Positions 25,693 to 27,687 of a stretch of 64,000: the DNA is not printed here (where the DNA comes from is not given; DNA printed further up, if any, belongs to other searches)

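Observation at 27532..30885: A translationally coupled three-gene envelope-glycosylation operon is saturated with frameshifts while both flanking genes are intact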

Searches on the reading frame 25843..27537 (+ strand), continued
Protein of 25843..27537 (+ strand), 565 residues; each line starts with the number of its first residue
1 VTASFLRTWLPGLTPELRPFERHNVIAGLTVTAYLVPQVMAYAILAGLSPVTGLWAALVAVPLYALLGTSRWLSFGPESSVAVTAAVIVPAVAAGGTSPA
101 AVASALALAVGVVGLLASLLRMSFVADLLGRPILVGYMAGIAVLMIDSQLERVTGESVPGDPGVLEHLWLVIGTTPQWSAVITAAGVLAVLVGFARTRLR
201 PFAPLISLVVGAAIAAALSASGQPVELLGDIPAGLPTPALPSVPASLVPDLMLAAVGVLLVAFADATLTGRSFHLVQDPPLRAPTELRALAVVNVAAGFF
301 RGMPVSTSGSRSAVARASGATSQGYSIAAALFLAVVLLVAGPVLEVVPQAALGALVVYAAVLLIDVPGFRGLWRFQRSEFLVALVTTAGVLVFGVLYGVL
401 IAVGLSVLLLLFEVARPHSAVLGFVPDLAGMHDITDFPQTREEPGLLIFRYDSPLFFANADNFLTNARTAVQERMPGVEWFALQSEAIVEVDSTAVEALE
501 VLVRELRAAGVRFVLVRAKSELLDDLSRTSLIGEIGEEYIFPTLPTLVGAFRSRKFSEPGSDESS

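Call 36: search_protein_families(library=ncbifam, proteins=[L087:6244-6723:+, L087:6726-7886:+, L087:7886-9703:+], max_evalue=0.001)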
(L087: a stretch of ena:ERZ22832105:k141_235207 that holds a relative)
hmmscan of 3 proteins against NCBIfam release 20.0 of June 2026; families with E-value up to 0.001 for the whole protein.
L087:6244-6723:+ (160 aa): 0 families

L087:6726-7886:+ (387 aa): 13 families
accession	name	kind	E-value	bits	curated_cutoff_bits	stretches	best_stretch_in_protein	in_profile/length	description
TIGR04182.1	glyco_TIGR04182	equivalog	1.3e-17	64.1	325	1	17-237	1-205/293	S-layer glycoprotein N-glycosyltransferase AglJ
NF041391.1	DPhHxTase_Halo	equivalog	1.3e-08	34.1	375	1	25-240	4-206/213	dolichyl-phosphate hexose transferase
NF010496.0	PRK13915.1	equivalog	1.5e-08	34.1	262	1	17-126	32-145/307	glucosyl-3-phosphoglycerate synthase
TIGR04283.1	glyco_like_mftF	equivalog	1.4e-07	31.3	182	1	20-111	3-85/221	TIGR04283 family arsenosugar biosynthesis glycosyltransferase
NF038302.1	EPS_HpsE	equivalog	2.1e-07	30.3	300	1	16-108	1-96/307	hormogonium polysaccharide biosynthesis glycosyltransferase HpsE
TIGR03937.1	PgaC_IcaA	equivalog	3.6e-07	29.5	422.3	1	13-126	42-153/407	poly-beta-1,6-N-acetyl-D-glucosamine synthase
NF007986.1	PRK10714.1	equivalog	3.8e-06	26.1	529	1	16-187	6-174/316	undecaprenyl-phosphate 4-deoxy-4-formamido-L-arabinose transferase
NF007482.0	PRK10073.1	equivalog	4.5e-06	25.9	423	1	18-111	8-98/334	glycosyltransferase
TIGR03111.1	glyc2_xrt_Gpos1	hypoth_equivalog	4.6e-06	25.7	363.95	1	13-122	46-155/439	TIGR03111 family XrtG-associated glycosyltransferase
NF047588.1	GlcsyltransPgfSStrep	equivalog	6.1e-06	25.7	500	1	18-177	3-159/308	glycosyltransferase PgfS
NF058614.1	PPMAGASynPpgS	equivalog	9.1e-06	25.3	370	1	17-218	1-196/226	polyprenyl-phospho-N-acetylgalactosaminyl synthase PpgS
TIGR03469.1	HpnB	hypoth_equivalog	0.00018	20.6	379.25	1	16-96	44-119/386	hopene-associated glycosyltransferase HpnB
NF047683.1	TeichurnBiosyTuaG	equivalog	0.00069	19.3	400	0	18-108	8-96/252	teichuronic acid biosynthesis protein TuaG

L087:7886-9703:+ (606 aa): 2 families
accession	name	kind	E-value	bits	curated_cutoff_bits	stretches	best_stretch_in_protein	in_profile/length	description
TIGR03663.1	TIGR03663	subfamily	3.3e-08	33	126.25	1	82-220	57-194/435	flippase activity-associated protein Agl23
NF009784.2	PRK13279.1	equivalog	9.5e-06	24.5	567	1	75-225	60-215/539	lipid IV(A) 4-amino-4-deoxy-L-arabinosyltransferase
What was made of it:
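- On Specific equivalogs: PpgS, ArnC, ArnT: NF009784 24.5 against 567 (call 36).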

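Call 47: search_solved_structures(query=L087:7886-9703:+, max_evalue=0.01)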
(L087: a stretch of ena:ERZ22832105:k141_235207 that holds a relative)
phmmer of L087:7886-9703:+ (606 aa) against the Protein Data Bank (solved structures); distinct sequences matched with E-value up to 0.01: 1.
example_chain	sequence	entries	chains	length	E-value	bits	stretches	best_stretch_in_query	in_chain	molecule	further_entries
5ezm_A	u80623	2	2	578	1e-06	31.1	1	68-230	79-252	4-amino-4-deoxy-L-arabinose transferase or related glycosyltransferases of PMT family | 4-amino-4-deoxy-L-arabinose (L-Ara4N) transferase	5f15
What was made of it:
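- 27532..29294 (-): GT-C glycosyltransferase gene (PMT_2 + YkcB_C), broken by about 30 frameshifting indels between 29297 and 27883. The last ~350 bp (C-terminal YkcB_C part) are in one frame. Best solved structure is ArnT 5ezm, 1e-6 (call 47).
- On GT-C (ArnT/PMT-like, YkcB type) glycosyltransferase: ArnT 5ezm at 1e-6 (call 47).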

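Call 48: search_solved_structures(query=L087:6726-7886:+, max_evalue=0.001)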
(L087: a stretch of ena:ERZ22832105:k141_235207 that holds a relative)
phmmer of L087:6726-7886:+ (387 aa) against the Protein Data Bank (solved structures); distinct sequences matched with E-value up to 0.001: 8.
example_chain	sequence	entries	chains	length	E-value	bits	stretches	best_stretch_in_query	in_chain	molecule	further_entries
5mlz_A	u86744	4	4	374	1.7e-11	47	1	16-180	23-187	Dolichol monophosphate mannose synthase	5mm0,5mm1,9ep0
9hwj_A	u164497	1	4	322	4.5e-06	29.1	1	17-187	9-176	Undecaprenyl-phosphate 4-deoxy-4-formamido-L-arabinose transferase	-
9bhc_C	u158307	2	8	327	3.9e-05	26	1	17-212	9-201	Undecaprenyl-phosphate 4-deoxy-4-formamido-L-arabinose transferase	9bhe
8vxh_A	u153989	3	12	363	4.9e-05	25.7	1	17-205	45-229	Undecaprenyl-phosphate 4-deoxy-4-formamido-L-arabinose transferase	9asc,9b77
6yv7_B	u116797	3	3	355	0.00019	23.8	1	5-109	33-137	Glycosyl transferase, family 2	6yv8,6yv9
6yv7_A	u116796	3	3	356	0.00019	23.8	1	5-109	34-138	Glycosyl transferase, family 2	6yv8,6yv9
2z87_A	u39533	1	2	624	0.00021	23.6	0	17-112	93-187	Chondroitin synthase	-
2z86_A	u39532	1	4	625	0.00021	23.6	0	17-112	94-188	Chondroitin synthase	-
